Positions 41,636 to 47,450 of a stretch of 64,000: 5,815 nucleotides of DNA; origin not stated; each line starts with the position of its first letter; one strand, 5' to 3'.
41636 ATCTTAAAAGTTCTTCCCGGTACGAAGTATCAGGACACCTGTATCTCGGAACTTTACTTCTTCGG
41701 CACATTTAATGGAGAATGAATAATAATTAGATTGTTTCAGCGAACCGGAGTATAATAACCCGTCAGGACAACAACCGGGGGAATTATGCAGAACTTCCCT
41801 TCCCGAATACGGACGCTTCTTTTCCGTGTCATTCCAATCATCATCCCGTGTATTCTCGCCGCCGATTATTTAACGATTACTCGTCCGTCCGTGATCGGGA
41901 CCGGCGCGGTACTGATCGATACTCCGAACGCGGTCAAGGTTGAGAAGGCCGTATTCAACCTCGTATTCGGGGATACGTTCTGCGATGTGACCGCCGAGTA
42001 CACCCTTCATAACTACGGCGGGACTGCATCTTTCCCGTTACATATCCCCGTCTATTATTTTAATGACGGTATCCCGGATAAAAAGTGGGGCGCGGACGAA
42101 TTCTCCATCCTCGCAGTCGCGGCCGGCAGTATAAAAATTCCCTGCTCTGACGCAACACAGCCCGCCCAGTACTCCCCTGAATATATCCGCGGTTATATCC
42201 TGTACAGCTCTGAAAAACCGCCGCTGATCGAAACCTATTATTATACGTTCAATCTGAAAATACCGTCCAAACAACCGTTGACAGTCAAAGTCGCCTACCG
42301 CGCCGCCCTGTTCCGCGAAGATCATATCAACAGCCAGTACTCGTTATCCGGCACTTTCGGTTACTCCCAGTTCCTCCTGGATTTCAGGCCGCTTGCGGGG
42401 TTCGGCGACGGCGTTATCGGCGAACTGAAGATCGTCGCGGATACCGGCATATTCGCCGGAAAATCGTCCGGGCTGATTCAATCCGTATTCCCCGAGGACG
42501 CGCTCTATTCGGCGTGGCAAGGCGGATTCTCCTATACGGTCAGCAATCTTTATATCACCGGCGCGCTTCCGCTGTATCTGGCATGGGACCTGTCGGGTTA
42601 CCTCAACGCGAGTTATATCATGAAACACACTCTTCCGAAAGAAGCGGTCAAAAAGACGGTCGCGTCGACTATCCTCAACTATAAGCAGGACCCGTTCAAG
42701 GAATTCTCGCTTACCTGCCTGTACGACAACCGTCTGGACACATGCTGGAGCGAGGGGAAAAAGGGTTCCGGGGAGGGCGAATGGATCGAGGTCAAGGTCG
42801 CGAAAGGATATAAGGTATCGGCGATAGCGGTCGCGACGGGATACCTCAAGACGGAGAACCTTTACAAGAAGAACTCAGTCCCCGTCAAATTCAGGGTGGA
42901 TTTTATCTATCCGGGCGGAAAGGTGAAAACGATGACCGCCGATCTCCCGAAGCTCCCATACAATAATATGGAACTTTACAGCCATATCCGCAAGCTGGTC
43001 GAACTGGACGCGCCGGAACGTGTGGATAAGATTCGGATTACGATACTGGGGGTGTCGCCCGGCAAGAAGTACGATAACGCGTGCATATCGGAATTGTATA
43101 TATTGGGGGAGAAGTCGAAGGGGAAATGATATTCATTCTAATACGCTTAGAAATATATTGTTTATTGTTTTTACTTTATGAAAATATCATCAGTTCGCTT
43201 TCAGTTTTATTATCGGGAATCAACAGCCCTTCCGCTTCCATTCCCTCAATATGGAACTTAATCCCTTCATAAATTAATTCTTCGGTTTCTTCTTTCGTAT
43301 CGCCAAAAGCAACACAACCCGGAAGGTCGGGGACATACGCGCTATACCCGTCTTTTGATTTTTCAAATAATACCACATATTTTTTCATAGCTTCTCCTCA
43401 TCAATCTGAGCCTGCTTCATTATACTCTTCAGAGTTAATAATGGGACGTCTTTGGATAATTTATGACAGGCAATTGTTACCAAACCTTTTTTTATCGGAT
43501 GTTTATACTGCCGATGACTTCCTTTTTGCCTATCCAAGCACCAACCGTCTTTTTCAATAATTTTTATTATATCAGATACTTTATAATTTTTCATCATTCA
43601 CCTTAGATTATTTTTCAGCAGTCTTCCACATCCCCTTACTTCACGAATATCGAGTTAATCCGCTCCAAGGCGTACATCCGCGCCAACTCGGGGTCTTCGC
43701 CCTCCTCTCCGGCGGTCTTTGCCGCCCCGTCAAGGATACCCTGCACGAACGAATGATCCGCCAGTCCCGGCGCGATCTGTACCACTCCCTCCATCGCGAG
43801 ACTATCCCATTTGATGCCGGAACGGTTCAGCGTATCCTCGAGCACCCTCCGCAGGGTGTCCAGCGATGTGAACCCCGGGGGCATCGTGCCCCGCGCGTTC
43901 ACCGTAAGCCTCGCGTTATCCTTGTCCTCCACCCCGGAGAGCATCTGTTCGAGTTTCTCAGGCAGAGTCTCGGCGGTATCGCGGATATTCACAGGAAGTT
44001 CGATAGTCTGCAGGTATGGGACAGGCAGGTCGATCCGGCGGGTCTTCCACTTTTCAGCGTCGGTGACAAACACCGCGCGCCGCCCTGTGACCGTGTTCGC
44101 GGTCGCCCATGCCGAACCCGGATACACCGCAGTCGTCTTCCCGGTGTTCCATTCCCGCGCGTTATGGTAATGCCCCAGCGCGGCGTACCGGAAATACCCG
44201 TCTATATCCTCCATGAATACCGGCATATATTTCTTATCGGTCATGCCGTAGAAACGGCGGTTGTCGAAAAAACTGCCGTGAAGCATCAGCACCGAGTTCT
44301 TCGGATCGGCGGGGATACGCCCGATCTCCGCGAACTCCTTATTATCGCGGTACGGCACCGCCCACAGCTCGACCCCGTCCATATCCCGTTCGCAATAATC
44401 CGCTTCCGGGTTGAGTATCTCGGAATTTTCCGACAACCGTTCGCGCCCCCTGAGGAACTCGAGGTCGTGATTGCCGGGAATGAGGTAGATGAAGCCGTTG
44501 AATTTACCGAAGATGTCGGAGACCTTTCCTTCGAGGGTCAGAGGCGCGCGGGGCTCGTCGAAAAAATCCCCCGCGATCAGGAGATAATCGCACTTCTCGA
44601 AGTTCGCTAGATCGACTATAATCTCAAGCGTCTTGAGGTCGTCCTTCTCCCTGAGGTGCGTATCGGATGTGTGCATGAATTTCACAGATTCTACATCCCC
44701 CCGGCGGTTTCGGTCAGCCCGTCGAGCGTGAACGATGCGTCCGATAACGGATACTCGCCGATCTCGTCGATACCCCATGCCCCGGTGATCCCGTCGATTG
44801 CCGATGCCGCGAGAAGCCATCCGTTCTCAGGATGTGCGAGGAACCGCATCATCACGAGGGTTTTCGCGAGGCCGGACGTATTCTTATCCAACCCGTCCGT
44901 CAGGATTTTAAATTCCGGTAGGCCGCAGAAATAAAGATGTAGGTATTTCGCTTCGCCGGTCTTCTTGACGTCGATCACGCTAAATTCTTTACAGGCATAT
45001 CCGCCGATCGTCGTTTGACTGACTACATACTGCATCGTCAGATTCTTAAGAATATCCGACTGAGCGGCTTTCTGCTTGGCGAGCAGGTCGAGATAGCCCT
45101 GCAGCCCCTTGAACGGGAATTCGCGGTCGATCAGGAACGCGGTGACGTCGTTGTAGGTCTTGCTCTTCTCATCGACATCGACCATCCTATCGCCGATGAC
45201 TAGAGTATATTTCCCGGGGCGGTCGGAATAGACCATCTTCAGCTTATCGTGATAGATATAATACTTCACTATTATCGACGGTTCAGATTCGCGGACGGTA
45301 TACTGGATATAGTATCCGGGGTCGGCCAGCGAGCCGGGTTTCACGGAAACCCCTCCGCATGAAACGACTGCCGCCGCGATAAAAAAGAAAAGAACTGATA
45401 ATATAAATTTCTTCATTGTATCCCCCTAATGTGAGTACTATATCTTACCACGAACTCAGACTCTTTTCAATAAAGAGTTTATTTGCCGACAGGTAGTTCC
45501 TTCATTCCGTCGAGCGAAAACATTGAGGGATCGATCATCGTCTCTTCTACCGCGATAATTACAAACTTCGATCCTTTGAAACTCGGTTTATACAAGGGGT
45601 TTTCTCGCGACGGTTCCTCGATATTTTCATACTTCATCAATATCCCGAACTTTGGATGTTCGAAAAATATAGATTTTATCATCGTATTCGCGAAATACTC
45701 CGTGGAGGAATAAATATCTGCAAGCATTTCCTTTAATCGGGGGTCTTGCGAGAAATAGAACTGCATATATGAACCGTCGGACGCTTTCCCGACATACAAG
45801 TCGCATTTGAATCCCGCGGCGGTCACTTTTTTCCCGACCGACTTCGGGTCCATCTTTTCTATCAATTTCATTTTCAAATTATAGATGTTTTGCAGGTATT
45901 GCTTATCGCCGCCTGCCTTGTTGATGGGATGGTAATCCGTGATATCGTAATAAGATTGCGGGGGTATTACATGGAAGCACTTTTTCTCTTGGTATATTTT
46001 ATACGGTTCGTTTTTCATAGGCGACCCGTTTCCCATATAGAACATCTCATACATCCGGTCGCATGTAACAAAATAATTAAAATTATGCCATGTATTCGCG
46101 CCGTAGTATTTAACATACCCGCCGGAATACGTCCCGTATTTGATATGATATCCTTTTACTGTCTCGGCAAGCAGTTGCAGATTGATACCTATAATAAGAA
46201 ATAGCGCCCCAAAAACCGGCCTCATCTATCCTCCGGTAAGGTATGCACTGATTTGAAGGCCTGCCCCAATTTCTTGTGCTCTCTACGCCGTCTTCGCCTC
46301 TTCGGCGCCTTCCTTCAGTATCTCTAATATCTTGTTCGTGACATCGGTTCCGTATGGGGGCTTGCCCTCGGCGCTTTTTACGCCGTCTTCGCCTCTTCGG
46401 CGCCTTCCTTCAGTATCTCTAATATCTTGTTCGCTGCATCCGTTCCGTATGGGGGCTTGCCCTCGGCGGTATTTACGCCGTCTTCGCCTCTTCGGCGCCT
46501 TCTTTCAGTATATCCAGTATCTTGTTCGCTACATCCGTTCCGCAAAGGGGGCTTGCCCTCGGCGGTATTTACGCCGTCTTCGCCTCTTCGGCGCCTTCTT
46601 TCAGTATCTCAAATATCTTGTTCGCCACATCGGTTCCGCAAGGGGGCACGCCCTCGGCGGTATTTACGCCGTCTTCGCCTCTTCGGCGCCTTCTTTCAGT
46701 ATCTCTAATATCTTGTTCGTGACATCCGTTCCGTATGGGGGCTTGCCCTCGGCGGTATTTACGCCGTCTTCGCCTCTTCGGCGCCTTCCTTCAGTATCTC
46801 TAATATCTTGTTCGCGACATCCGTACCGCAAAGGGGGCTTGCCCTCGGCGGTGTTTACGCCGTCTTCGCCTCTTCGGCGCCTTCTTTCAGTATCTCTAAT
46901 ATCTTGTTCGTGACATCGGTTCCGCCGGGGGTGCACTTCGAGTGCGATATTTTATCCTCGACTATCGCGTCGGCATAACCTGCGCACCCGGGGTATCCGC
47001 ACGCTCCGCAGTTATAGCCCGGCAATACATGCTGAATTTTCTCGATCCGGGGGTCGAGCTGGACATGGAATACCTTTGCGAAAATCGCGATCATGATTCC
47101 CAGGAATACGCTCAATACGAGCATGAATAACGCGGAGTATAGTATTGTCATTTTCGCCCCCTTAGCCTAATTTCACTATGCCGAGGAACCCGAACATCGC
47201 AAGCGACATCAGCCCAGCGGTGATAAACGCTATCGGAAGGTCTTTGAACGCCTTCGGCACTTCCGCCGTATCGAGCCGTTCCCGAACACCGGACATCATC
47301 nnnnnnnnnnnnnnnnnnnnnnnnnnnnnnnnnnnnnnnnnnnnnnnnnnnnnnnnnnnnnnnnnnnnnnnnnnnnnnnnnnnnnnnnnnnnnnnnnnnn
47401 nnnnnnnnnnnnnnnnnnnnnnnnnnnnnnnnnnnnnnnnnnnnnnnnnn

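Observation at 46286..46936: Seven tandem 95/96-bp copies of the rnfB 3' end, each re-encoding the C-terminal tail plus its stop, with codon-periodic divergence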

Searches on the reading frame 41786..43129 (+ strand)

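Call 57: search_protein_families(library=pfam, proteins=[window:41786-43129:+], max_evalue=0.001)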
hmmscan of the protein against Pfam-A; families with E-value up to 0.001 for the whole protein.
window:41786-43129:+ (447 aa): 1 family
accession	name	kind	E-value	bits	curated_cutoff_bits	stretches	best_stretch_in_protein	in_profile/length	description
PF25302.1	NADase_transloc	-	6.2e-20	72.3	27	1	288-439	7-145/146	NAD glycohydrolase translocation F5/8 type C domain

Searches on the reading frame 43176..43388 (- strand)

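Call 57: search_protein_families(library=pfam, proteins=[window:43176-43388:-], max_evalue=0.001)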
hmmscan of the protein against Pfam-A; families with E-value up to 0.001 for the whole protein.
window:43176-43388:- (70 aa): 2 families
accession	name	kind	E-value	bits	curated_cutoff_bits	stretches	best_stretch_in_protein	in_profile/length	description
PF15919.11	HicB_lk_antitox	-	5.9e-10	39.8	27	1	5-61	2-59/123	HicB_like antitoxin of bacterial toxin-antitoxin system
PF21748.3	UPF0150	-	0.00015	22.1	27.3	1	8-41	12-47/64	UPF0150-like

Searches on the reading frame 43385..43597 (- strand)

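Call 57: search_protein_families(library=pfam, proteins=[window:43385-43597:-], max_evalue=0.001)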
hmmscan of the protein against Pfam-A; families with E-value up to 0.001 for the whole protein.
window:43385-43597:- (70 aa): 1 family
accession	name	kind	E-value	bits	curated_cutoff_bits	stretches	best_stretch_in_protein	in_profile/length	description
PF07927.17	HicA_toxin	-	8.8e-21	74.2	27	1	8-65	2-58/58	HicA toxin of bacterial toxin-antitoxin,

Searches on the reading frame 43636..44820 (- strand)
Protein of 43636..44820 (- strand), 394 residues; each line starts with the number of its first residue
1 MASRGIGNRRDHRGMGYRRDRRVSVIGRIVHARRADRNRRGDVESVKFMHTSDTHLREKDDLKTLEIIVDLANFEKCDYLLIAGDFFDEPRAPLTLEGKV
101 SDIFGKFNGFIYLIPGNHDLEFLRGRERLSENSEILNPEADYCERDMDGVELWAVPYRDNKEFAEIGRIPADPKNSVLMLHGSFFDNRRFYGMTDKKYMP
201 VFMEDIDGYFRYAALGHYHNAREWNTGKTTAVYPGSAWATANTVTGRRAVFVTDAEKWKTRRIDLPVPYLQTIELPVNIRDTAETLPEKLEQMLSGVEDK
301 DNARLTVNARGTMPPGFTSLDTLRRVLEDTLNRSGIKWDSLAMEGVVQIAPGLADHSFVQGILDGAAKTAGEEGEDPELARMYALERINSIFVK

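Call 5: search_protein_families(library=pfam, proteins=[window:43636-44820:-], max_evalue=0.01)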
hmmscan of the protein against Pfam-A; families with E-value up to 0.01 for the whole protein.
window:43636-44820:- (394 aa): 2 families
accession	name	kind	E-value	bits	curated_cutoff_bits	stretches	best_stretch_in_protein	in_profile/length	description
PF00149.33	Metallophos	-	5.7e-12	46.9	21.5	1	47-185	2-117/191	Calcineurin-like phosphoesterase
PF12850.12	Metallophos_2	-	2.1e-10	41.2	27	1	47-251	2-149/154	Calcineurin-like phosphoesterase superfamily domain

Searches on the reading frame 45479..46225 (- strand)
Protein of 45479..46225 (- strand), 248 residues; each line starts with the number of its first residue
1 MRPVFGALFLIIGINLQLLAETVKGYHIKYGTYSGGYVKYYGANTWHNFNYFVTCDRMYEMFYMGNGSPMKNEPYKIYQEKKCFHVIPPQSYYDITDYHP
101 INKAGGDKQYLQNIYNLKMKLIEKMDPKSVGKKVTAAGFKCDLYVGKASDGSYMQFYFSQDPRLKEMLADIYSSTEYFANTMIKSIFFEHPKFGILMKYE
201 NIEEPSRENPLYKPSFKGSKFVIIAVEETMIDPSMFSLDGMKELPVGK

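Call 5: search_protein_families(library=pfam, proteins=[window:45479-46225:-], max_evalue=0.01)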
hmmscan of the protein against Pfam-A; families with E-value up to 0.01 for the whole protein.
window:45479-46225:- (248 aa): 0 families

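Call 24: list_cluster_members(proteins=[P0001, window:45479-46225:-, window:47162-47749:-])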
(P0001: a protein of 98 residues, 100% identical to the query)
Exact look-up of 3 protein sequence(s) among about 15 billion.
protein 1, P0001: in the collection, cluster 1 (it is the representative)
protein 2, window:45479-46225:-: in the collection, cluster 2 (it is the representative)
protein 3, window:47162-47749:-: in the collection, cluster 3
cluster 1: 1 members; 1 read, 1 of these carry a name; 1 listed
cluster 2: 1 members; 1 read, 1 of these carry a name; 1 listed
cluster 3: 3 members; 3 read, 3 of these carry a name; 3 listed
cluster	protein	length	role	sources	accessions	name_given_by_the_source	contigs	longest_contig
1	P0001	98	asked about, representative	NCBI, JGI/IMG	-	RnfABCDGE-type electron transport complex B subunit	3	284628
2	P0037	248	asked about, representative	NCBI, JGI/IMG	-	hypothetical protein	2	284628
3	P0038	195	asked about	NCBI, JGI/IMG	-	electron transport complex protein RnfA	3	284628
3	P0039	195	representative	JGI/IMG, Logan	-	electron transport complex protein RnfA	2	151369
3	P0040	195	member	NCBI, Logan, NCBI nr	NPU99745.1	MAG: RnfABCDGE type electron transport complex subunit A [Brevinematales bacterium] | RnfABCDGE type electron transport complex subunit A [Brevinematales bacterium]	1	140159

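Call 56: search_protein_families(library=padloc, proteins=[L089:1022-1450:+], max_evalue=0.001)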
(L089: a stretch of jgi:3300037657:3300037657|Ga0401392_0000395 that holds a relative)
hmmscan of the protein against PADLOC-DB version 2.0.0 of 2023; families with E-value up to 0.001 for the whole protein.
L089:1022-1450:+ (142 aa): 0 families

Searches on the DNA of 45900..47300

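Call 34: search_rna_families(source=window, start=45900, end=47300, threshold=evalue, max_evalue=1)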
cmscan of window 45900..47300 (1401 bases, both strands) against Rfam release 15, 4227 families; matches with E-value up to 1: 0.
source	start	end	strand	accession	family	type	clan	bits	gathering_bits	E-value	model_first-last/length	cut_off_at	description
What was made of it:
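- On Known structured RNA (Rfam) or intrinsic terminator array: 0 Rfam matches at E up to 1 (call 34).
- No Rfam match even at E up to 1 (call 34).
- Tried and rejected: None found (call 34).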
